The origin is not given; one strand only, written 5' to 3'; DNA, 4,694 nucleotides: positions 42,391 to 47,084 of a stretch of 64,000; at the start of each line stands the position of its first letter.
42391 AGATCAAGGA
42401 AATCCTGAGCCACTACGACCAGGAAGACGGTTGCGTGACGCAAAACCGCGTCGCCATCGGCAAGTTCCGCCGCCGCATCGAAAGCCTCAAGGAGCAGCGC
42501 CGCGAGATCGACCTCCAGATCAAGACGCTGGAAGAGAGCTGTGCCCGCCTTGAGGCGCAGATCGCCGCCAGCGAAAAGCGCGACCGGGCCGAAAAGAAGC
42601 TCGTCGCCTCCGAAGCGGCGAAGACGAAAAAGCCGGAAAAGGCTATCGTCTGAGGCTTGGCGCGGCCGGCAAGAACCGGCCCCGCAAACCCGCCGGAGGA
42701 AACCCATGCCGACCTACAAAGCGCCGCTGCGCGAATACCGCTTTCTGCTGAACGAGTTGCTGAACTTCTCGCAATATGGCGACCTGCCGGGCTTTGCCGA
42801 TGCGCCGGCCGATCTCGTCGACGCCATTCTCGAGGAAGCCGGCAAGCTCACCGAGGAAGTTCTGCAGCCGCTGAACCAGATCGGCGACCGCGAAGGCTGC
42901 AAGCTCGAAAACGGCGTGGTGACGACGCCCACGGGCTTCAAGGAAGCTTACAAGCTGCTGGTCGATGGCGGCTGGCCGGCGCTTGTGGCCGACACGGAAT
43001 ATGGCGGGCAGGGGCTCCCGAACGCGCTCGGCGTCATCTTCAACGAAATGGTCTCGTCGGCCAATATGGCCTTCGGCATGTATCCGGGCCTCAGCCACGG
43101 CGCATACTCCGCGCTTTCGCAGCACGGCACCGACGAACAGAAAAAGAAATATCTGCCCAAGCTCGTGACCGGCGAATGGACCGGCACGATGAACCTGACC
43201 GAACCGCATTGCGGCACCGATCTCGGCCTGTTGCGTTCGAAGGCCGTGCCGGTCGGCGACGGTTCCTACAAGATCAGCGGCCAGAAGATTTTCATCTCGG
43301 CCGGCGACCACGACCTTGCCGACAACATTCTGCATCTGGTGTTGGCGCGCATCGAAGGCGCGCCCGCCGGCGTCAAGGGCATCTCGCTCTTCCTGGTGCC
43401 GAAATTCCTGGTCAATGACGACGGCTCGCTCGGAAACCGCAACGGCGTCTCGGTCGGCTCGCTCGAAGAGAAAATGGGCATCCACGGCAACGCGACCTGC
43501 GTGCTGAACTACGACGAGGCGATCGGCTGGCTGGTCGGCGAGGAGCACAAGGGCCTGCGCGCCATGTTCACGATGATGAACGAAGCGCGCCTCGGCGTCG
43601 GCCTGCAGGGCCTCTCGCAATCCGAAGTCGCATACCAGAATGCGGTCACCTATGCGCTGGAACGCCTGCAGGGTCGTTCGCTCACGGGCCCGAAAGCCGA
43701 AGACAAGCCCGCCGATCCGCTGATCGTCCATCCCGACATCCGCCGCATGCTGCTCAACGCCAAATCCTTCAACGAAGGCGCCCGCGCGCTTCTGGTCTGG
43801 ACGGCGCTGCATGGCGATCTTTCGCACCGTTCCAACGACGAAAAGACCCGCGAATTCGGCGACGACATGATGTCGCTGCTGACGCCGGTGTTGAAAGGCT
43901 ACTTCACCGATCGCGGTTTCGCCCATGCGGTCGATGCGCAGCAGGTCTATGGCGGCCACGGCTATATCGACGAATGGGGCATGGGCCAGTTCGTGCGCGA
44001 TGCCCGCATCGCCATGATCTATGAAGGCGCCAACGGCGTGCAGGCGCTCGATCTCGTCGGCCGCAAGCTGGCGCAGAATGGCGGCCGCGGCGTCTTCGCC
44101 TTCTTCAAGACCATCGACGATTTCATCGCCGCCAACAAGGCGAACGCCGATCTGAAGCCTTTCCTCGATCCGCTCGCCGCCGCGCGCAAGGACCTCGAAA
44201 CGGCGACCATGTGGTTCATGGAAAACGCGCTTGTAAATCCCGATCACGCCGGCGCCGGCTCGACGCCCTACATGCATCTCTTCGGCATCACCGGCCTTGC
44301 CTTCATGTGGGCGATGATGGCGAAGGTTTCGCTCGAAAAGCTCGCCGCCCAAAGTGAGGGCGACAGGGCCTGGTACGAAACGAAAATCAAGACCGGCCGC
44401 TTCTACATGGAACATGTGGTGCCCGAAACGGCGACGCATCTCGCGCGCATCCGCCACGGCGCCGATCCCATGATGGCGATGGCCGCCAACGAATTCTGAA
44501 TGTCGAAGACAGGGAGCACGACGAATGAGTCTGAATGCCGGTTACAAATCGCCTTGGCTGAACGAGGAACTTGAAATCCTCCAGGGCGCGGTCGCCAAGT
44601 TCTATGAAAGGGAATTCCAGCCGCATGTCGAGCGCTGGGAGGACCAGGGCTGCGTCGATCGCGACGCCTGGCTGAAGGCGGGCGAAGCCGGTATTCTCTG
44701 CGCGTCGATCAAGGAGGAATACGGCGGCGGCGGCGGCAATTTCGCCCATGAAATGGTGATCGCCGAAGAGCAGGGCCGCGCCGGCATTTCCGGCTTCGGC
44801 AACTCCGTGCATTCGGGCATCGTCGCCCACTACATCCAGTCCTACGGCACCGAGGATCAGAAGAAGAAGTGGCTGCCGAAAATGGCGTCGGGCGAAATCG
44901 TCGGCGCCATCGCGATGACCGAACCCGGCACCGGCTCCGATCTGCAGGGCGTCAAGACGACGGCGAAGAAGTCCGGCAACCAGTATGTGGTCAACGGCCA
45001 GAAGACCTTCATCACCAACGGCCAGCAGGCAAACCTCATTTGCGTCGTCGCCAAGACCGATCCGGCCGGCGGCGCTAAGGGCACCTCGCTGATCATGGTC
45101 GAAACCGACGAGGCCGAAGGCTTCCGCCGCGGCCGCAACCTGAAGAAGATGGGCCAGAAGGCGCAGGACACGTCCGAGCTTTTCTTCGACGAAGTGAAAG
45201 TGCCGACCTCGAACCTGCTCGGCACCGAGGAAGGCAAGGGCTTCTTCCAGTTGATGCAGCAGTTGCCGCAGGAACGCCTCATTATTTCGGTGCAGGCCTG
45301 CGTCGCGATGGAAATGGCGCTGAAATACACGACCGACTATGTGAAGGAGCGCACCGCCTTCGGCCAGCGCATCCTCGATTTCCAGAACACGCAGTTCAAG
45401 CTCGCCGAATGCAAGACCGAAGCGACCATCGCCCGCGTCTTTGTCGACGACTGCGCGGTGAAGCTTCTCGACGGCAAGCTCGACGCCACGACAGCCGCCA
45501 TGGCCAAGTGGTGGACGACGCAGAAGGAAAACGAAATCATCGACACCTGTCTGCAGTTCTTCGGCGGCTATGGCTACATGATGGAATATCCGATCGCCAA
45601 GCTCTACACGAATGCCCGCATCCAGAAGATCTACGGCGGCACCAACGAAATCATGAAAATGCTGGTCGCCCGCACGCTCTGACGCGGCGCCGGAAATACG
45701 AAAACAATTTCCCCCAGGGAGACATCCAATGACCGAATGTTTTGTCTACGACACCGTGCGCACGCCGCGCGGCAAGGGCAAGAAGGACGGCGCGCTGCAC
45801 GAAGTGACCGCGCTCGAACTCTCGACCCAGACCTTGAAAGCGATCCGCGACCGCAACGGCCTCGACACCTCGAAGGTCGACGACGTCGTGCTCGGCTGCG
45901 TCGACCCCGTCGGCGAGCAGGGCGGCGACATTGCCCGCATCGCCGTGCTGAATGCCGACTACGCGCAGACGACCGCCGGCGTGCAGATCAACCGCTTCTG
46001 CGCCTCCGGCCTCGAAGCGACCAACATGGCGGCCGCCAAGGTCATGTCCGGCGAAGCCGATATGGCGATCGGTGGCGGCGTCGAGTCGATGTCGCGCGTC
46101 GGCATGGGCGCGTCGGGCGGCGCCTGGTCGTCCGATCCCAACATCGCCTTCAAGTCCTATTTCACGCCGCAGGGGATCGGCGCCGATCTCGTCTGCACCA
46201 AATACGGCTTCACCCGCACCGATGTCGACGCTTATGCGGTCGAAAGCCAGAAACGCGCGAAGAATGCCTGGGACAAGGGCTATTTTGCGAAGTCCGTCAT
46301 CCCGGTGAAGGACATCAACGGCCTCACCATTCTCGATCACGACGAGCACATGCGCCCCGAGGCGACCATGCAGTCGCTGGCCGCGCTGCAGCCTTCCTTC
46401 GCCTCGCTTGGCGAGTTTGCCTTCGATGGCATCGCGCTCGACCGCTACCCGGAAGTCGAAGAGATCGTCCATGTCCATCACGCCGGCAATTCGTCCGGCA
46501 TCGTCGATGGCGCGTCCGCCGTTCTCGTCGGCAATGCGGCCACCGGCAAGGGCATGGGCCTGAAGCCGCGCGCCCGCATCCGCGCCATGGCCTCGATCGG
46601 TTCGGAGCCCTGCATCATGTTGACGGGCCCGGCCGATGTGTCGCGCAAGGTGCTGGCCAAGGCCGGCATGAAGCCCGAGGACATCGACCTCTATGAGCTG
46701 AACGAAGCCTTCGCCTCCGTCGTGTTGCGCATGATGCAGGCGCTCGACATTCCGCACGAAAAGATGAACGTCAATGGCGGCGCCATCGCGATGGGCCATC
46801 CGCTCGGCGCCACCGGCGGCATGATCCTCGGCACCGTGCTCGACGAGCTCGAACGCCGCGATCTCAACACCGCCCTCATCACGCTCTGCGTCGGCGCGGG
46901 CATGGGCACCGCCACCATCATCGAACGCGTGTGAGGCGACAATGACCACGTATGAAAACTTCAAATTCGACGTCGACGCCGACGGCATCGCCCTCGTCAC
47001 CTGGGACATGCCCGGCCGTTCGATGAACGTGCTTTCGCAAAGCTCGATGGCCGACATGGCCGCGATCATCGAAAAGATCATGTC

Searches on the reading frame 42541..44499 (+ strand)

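Call 50: search_protein_families(library=pfam, proteins=[window:42541-44499:+], max_evalue=0.0001)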
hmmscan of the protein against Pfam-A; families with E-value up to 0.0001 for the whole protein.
window:42541-44499:+ (652 aa): 5 families
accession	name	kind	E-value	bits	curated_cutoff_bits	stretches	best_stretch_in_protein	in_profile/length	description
PF12806.12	Acyl-CoA_dh_C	-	2.2e-37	128.4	30.3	1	521-647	1-123/124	Acetyl-CoA dehydrogenase C-terminal like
PF00441.29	Acyl-CoA_dh_1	-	2.7e-15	57.3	22.4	1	337-505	2-145/150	Acyl-CoA dehydrogenase, C-terminal domain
PF02771.21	Acyl-CoA_dh_N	-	7.6e-14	52.5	22.9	1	134-212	34-113/113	Acyl-CoA dehydrogenase, N-terminal domain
PF02770.24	Acyl-CoA_dh_M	-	7.7e-13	48.9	33.3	1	217-325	2-95/97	Acyl-CoA dehydrogenase, middle domain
PF22924.1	ACOX_C_alpha1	-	8.5e-07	29.4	27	1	346-501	4-160/169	Acyl-CoA oxidase, C-alpha1 domain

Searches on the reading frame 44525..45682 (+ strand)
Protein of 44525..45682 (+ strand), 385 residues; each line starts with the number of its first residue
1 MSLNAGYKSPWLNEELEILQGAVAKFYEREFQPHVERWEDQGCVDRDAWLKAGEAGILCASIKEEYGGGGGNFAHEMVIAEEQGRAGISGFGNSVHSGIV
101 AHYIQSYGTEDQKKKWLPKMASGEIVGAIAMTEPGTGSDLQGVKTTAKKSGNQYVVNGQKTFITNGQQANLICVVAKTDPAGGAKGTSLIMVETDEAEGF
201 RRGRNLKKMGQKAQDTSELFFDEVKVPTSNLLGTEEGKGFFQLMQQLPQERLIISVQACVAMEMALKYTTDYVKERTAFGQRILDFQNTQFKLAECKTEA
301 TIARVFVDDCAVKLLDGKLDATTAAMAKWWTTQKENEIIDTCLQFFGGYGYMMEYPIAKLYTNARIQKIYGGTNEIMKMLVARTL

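Call 50: search_protein_families(library=pfam, proteins=[window:44525-45682:+], max_evalue=0.0001)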
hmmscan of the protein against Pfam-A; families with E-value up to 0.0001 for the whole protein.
window:44525-45682:+ (385 aa): 5 families
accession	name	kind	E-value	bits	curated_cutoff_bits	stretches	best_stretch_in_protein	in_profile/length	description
PF00441.29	Acyl-CoA_dh_1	-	4e-40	137.8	22.4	1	237-384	1-148/150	Acyl-CoA dehydrogenase, C-terminal domain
PF02771.21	Acyl-CoA_dh_N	-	5.9e-34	117.3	22.9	1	13-124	1-113/113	Acyl-CoA dehydrogenase, N-terminal domain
PF02770.24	Acyl-CoA_dh_M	-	1.8e-25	89.3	33.3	1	128-224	1-97/97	Acyl-CoA dehydrogenase, middle domain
PF22924.1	ACOX_C_alpha1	-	1.1e-09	38.8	27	1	258-385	15-168/169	Acyl-CoA oxidase, C-alpha1 domain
PF08028.16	Acyl-CoA_dh_2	-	7.7e-09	36.4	22.7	1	263-374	12-133/134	Acyl-CoA dehydrogenase, C-terminal domain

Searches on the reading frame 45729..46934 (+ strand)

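Call 50: search_protein_families(library=pfam, proteins=[window:45729-46934:+], max_evalue=0.0001)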
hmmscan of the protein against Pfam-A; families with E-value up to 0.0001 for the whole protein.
window:45729-46934:+ (401 aa): 3 families
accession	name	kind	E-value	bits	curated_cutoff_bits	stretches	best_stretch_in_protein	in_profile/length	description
PF00108.29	Thiolase_N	-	1.9e-49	168.8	26.4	1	5-228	2-237/260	Thiolase, N-terminal domain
PF02803.24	Thiolase_C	-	1.9e-42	144.2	27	1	278-400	1-123/123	Thiolase, C-terminal domain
PF00109.32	ketoacyl-synt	-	1.5e-05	25.2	20.8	1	91-123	174-206/252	Beta-ketoacyl synthase, N-terminal domain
